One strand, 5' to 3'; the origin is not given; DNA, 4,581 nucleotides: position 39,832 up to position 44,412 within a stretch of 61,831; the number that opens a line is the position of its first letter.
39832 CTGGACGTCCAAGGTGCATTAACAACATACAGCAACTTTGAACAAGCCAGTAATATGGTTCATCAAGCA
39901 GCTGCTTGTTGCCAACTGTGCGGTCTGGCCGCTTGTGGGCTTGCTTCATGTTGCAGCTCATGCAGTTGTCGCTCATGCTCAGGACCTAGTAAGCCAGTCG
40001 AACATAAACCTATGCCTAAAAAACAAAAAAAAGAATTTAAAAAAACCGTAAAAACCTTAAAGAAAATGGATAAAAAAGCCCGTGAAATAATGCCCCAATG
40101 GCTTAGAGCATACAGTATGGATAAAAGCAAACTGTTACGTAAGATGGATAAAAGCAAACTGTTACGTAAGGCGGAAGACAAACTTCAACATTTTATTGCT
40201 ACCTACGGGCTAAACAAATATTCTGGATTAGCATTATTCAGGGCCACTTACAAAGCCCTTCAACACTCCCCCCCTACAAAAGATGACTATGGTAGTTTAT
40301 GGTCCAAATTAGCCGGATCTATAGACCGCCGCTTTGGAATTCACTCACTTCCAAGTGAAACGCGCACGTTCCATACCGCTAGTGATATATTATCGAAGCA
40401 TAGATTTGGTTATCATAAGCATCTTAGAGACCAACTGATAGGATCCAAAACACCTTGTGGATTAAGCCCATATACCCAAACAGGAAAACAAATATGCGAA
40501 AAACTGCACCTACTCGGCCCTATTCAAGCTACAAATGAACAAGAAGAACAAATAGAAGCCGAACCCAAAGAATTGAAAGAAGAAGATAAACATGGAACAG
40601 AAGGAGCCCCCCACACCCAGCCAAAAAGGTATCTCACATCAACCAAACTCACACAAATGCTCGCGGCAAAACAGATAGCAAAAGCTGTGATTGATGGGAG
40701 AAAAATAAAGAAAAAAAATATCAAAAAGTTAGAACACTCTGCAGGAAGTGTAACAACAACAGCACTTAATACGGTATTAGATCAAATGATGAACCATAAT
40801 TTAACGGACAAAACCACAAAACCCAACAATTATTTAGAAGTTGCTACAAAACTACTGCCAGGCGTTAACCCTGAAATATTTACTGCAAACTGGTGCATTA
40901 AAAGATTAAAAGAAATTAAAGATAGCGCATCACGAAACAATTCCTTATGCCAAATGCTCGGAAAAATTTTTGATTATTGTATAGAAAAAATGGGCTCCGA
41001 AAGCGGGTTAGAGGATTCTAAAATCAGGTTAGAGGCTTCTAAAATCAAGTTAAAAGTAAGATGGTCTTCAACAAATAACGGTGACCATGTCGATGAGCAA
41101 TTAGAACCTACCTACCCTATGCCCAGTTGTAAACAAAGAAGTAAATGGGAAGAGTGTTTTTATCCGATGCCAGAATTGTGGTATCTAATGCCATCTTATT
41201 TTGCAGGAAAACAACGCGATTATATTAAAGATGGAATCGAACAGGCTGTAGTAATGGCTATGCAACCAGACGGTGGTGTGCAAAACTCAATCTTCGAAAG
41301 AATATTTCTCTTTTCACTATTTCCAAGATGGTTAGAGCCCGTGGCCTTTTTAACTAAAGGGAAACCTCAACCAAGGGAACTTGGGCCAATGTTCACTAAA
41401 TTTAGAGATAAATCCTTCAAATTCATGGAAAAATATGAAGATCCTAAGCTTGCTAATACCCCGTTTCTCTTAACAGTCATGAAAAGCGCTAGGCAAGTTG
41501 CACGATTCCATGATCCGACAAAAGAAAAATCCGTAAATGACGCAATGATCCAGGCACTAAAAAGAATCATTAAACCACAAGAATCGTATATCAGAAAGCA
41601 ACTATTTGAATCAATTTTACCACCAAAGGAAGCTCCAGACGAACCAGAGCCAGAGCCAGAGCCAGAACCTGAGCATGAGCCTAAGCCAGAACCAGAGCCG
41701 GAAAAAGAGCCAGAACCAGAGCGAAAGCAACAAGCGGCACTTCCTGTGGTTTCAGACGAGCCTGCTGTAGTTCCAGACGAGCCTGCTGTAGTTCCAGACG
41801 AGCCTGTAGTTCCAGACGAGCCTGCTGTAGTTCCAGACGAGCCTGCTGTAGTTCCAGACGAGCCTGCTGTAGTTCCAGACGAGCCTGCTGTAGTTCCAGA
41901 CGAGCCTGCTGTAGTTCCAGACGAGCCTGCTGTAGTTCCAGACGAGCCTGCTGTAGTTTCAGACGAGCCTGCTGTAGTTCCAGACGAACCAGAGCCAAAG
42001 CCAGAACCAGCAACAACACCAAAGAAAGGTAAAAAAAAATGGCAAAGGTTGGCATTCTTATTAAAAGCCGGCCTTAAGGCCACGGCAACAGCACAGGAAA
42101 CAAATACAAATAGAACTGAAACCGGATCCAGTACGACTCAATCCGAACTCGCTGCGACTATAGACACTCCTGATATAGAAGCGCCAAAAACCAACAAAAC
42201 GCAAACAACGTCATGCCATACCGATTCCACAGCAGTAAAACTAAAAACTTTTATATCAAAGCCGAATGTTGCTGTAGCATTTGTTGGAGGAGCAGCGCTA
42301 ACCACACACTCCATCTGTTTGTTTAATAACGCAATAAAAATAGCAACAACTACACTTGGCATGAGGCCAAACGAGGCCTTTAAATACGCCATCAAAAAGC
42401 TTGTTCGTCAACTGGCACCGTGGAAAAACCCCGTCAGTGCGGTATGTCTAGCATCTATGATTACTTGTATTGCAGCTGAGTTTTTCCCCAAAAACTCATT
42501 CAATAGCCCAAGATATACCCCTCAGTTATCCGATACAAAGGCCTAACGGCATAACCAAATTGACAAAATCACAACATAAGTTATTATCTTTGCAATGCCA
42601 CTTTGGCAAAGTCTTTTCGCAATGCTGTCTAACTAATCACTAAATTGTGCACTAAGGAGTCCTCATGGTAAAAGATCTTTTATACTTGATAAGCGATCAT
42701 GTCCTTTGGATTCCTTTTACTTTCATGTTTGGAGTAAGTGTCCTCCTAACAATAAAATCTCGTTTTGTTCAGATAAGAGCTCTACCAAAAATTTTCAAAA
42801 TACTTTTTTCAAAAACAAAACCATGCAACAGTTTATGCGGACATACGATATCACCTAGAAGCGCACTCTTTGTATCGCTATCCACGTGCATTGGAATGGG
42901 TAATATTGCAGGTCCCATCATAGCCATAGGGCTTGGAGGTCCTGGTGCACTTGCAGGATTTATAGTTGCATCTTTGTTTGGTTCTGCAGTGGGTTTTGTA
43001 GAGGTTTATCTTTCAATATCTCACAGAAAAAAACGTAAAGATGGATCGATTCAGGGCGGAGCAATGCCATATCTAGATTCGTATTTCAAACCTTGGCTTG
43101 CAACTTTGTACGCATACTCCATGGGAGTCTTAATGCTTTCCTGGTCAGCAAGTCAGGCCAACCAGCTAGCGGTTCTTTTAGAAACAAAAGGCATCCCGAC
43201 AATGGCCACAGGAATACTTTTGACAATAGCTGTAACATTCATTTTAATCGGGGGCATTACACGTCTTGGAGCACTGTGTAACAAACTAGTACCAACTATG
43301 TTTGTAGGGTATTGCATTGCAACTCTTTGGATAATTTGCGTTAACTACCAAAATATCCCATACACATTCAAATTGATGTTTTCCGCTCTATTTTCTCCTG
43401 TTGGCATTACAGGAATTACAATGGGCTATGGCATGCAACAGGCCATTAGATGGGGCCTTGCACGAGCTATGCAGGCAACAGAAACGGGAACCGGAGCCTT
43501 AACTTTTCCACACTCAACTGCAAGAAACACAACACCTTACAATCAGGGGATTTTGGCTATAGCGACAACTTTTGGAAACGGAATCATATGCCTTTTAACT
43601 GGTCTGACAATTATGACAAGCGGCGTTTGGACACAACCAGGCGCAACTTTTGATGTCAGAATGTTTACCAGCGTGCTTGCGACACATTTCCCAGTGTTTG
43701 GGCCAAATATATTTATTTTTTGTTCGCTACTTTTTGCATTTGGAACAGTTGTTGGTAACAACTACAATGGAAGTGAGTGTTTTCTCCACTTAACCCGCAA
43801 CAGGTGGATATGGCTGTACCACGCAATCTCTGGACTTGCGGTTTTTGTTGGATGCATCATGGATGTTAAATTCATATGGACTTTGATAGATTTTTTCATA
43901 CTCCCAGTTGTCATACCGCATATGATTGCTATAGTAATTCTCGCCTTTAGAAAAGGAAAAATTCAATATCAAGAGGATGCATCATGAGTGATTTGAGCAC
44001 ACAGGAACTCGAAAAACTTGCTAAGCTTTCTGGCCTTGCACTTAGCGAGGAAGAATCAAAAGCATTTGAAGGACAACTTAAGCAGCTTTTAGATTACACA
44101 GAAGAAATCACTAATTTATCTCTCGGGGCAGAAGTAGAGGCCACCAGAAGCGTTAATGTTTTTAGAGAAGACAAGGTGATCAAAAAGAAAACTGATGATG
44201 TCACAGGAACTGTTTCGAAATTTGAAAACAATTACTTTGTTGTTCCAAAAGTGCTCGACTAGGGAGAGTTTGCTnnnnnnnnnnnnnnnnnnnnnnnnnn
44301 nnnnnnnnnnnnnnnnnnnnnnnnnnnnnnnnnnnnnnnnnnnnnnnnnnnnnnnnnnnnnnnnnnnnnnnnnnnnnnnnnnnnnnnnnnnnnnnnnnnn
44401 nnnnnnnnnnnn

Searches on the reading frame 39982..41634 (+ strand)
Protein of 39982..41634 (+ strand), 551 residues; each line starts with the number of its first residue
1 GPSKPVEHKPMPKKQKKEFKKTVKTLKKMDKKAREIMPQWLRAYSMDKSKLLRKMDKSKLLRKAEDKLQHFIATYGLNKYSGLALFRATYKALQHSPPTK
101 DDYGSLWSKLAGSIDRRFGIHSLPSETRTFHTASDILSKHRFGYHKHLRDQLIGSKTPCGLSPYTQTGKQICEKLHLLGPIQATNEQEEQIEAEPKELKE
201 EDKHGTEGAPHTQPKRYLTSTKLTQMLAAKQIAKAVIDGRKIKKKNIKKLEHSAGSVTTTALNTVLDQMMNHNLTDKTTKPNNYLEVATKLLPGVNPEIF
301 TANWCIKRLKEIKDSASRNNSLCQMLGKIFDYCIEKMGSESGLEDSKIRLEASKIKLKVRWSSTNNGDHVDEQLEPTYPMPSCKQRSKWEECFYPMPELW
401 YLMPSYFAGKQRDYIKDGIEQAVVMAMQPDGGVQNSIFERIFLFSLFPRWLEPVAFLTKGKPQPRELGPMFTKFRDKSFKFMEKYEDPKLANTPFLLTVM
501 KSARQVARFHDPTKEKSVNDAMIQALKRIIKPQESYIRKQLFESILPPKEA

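Call 61: search_protein_representatives(protein=window:39982-41634:+)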
Query: 551 residues. Proteins with E-value up to 0.001 (for the whole library): 0; up to 1e-10: 0; up to 1e-30: 0. The best 0 are listed.

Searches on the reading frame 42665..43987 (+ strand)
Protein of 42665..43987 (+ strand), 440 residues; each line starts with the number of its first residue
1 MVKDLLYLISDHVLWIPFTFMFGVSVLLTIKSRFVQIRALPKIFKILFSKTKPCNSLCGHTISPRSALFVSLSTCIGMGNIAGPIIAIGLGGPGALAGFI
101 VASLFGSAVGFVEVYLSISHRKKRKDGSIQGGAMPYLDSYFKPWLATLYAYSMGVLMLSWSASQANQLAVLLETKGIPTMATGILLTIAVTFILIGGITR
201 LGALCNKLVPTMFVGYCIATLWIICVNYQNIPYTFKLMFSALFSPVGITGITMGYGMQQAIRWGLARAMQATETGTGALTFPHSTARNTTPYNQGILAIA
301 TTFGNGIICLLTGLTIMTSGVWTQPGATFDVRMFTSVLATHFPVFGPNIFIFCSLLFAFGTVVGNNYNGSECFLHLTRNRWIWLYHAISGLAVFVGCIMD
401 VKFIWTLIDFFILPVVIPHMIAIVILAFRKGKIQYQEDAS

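Call 54: search_protein_families(library=pfam, proteins=[window:42665-43987:+], max_evalue=0.0001)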
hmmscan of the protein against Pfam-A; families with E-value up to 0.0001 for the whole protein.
window:42665-43987:+ (440 aa): 1 family
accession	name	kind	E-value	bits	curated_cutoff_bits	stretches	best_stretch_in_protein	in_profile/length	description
PF01235.23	Na_Ala_symp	-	2.4e-72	244.9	24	1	60-427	11-369/392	Sodium:alanine symporter family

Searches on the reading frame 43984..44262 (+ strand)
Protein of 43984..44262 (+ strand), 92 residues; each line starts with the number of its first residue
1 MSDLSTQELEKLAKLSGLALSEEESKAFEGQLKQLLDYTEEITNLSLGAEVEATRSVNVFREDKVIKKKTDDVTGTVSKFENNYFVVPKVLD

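Call 55: search_protein_families(library=pfam, proteins=[window:43984-44262:+], max_evalue=0.0001)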
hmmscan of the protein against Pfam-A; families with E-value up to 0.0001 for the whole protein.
window:43984-44262:+ (92 aa): 1 family
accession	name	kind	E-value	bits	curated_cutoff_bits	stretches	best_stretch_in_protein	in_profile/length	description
PF02686.20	GatC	-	1.3e-11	45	23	1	20-87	1-66/66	Glu-tRNAGln amidotransferase C subunit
